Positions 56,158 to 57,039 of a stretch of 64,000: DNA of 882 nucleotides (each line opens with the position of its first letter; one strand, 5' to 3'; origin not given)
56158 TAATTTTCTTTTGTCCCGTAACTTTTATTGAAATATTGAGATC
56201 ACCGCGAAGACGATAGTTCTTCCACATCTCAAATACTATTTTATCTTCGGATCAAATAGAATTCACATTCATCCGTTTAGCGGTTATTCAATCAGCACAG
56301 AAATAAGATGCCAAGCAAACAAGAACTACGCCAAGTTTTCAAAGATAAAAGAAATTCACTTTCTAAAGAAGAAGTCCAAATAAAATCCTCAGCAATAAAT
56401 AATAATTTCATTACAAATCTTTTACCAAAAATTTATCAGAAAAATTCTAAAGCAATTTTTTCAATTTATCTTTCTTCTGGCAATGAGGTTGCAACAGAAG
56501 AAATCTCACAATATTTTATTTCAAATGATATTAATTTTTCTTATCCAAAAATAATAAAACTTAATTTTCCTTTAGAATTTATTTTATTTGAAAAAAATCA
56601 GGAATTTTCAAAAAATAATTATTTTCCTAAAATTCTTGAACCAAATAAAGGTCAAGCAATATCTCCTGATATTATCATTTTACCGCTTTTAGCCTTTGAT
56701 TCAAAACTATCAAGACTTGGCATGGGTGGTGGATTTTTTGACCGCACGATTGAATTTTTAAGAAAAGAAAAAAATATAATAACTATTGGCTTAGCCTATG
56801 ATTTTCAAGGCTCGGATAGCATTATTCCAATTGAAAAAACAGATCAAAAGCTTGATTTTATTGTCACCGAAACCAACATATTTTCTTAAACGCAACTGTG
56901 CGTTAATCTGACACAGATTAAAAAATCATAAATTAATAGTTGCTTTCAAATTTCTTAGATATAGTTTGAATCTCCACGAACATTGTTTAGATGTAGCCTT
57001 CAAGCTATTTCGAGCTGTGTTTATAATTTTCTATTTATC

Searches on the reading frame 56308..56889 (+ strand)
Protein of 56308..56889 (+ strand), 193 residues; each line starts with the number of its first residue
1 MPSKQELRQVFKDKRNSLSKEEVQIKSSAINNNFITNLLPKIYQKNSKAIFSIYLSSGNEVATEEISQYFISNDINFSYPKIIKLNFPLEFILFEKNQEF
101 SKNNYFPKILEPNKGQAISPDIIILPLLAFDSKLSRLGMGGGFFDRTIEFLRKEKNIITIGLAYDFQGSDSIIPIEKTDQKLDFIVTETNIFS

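Call 77: search_protein_families(library=pfam, proteins=[window:56308-56889:+], max_evalue=0.01)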
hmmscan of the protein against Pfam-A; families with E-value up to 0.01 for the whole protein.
window:56308-56889:+ (193 aa): 1 family
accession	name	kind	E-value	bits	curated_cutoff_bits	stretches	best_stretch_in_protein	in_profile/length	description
PF01812.26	5-FTHF_cyc-lig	-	1.4e-25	90.7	27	1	4-188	1-186/186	5-formyltetrahydrofolate cyclo-ligase family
